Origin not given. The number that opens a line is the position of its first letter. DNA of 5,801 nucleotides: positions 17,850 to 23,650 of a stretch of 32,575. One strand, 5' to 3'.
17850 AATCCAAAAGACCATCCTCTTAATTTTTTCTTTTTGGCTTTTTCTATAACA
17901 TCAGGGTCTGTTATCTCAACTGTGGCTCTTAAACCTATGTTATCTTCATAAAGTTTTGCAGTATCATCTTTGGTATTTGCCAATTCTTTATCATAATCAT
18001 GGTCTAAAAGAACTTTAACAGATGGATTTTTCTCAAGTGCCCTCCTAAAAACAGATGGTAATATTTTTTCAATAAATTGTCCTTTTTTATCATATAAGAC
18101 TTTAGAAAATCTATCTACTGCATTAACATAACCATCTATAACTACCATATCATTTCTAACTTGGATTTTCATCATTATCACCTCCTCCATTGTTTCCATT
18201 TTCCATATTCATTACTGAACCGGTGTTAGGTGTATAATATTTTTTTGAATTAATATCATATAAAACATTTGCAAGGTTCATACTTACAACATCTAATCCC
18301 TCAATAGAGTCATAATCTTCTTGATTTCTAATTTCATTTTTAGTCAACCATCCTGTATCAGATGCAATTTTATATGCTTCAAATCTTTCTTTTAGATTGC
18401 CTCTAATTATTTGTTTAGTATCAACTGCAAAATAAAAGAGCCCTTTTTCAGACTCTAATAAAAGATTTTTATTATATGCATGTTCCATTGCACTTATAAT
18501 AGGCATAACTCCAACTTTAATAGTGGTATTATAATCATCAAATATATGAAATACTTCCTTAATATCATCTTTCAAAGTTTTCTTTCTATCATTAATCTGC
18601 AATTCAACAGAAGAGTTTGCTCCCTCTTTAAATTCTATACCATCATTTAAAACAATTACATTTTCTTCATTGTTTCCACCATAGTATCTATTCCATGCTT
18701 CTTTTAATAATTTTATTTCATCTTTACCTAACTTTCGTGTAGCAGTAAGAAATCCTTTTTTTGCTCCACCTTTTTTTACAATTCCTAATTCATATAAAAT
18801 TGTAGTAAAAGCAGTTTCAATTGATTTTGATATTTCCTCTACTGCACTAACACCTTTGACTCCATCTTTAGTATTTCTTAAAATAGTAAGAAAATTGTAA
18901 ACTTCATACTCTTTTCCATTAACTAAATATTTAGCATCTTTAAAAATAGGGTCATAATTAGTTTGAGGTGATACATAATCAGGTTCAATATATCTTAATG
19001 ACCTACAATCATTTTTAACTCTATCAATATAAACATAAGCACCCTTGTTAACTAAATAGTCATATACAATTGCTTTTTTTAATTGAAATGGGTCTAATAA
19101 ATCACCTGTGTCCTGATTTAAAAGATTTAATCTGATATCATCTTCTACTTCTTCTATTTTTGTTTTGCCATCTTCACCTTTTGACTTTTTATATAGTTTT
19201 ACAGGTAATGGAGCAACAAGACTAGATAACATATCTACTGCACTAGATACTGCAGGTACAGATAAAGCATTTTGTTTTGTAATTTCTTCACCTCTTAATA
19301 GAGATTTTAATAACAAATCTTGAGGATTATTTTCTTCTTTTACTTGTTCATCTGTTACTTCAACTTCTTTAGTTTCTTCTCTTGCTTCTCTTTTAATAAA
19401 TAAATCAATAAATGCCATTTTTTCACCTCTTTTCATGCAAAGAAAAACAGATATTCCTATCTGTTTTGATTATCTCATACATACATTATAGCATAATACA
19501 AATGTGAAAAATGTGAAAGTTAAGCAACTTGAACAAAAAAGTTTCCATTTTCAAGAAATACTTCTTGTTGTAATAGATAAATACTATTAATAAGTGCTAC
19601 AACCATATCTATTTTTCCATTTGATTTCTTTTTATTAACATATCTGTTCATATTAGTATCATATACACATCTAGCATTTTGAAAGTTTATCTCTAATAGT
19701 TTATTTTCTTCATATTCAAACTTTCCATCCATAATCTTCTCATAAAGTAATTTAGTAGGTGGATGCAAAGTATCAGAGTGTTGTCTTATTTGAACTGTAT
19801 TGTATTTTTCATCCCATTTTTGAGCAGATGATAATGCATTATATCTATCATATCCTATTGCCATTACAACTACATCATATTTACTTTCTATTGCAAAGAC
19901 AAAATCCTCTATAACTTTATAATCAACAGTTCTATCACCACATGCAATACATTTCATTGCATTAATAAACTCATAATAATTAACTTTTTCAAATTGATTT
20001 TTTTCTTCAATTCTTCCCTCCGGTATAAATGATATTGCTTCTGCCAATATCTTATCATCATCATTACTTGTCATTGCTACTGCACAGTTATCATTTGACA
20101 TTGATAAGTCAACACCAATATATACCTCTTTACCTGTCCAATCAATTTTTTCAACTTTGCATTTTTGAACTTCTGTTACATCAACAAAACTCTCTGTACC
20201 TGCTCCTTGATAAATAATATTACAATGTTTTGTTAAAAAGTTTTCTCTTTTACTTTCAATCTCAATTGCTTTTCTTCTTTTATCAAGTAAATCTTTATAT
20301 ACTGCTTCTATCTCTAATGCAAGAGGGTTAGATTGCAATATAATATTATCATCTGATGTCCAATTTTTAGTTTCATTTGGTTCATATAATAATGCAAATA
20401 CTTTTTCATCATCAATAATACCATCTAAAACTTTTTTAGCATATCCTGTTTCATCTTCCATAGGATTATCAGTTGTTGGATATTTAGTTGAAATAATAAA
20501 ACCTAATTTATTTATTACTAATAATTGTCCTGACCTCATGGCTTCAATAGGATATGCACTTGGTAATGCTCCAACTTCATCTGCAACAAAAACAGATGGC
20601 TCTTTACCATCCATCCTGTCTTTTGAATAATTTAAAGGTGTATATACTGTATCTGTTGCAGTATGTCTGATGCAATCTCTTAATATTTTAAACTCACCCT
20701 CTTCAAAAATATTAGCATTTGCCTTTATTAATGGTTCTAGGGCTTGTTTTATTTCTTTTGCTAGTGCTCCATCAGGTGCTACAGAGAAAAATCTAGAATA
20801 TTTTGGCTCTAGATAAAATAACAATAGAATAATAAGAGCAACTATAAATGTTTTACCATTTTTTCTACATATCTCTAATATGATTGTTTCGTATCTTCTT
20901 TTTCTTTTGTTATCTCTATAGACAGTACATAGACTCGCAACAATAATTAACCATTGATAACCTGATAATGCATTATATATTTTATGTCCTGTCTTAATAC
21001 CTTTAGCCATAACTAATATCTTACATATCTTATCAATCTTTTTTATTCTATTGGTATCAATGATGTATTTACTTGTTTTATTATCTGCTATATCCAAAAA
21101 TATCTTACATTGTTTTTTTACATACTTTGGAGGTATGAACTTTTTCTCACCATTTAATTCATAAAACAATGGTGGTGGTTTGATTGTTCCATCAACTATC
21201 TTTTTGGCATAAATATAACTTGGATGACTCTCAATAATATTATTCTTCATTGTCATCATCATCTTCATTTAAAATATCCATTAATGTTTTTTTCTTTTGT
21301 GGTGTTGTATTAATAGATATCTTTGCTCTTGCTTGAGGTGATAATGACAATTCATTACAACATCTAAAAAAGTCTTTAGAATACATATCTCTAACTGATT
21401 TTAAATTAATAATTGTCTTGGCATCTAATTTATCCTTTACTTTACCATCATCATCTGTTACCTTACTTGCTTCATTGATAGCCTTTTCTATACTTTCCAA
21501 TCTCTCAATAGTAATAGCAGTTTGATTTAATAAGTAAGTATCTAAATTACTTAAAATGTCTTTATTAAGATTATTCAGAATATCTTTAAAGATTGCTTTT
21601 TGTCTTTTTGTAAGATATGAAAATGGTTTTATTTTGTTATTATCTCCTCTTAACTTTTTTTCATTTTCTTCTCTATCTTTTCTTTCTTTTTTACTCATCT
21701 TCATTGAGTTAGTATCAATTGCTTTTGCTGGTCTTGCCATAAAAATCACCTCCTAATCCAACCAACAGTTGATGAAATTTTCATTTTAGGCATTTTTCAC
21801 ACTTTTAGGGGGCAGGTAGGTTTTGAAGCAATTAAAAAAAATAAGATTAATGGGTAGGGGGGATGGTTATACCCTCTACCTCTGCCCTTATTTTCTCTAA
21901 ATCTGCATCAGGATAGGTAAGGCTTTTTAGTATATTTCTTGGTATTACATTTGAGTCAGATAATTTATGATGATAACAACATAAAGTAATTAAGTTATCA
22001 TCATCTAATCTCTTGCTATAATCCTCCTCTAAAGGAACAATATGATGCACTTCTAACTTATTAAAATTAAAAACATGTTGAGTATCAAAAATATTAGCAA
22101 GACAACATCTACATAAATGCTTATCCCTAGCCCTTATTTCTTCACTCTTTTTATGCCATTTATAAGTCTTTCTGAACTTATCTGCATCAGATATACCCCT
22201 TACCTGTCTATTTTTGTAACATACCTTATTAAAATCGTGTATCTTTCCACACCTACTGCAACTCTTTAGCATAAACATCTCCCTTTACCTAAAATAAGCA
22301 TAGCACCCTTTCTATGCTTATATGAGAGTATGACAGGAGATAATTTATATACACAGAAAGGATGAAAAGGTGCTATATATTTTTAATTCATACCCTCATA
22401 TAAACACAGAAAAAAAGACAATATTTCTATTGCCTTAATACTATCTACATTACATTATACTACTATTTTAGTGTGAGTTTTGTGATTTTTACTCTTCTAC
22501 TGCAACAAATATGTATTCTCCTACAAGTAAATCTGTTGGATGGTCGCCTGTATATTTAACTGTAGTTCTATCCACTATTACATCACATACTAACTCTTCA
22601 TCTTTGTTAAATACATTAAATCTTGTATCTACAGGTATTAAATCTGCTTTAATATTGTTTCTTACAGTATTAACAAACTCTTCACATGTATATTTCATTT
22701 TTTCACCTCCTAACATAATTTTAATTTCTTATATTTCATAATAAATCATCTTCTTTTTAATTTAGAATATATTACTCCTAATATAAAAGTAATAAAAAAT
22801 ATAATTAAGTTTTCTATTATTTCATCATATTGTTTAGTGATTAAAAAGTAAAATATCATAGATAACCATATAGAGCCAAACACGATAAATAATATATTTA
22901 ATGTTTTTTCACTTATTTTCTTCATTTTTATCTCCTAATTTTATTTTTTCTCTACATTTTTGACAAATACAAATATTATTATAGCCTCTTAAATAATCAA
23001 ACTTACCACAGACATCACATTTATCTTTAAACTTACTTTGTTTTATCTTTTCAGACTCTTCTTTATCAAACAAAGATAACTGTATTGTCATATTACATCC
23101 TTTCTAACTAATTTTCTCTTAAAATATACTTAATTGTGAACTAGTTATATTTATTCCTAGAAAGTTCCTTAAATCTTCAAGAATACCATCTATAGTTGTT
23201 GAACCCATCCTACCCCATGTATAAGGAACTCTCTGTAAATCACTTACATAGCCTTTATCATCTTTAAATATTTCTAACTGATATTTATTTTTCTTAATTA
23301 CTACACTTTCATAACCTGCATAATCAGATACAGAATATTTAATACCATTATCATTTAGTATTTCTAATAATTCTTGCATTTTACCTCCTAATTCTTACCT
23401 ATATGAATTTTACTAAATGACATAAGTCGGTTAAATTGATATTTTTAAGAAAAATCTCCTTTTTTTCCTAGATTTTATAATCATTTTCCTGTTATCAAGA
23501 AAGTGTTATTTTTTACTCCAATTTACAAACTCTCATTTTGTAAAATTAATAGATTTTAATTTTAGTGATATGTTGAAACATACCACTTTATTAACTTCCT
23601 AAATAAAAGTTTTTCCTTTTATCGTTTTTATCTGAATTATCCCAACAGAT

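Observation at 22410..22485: Repeated late-control cassette (copy B): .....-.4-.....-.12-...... followed by a GNRA-loop terminator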

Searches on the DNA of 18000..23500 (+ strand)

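Call 5: search_dna_similar(query=window:18000-23500:+, collection=phages, mode=near, max_rows=25)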
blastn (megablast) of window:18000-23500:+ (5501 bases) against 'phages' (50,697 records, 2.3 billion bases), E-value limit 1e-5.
No match.

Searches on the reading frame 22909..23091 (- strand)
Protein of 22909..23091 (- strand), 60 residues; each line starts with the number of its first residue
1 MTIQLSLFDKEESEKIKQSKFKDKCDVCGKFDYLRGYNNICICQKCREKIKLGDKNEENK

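Call 19: search_protein_families(library=phrogs, proteins=[window:22909-23091:-], max_evalue=0.01)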
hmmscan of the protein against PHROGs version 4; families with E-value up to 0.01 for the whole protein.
window:22909-23091:- (60 aa): 1 family
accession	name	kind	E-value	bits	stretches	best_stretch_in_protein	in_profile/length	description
phrog_6739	-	unknown function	0.0084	17.4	1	4-55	104-155/158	-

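Call 39: search_protein_families(library=ncbifam, proteins=[window:22909-23091:-], max_evalue=1)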
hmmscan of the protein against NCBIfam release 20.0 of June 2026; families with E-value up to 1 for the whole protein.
window:22909-23091:- (60 aa): 2 families
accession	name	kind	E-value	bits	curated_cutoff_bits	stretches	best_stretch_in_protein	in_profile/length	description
TIGR02578.2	cas_TM1811_Csm1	equivalog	0.002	16.9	170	1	9-55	364-414/753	type III-A CRISPR-associated protein Cas10/Csm1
TIGR00280.1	eL43_euk_arch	equivalog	0.003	17.8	95.8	1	17-52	31-66/92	50S ribosomal protein L37Ae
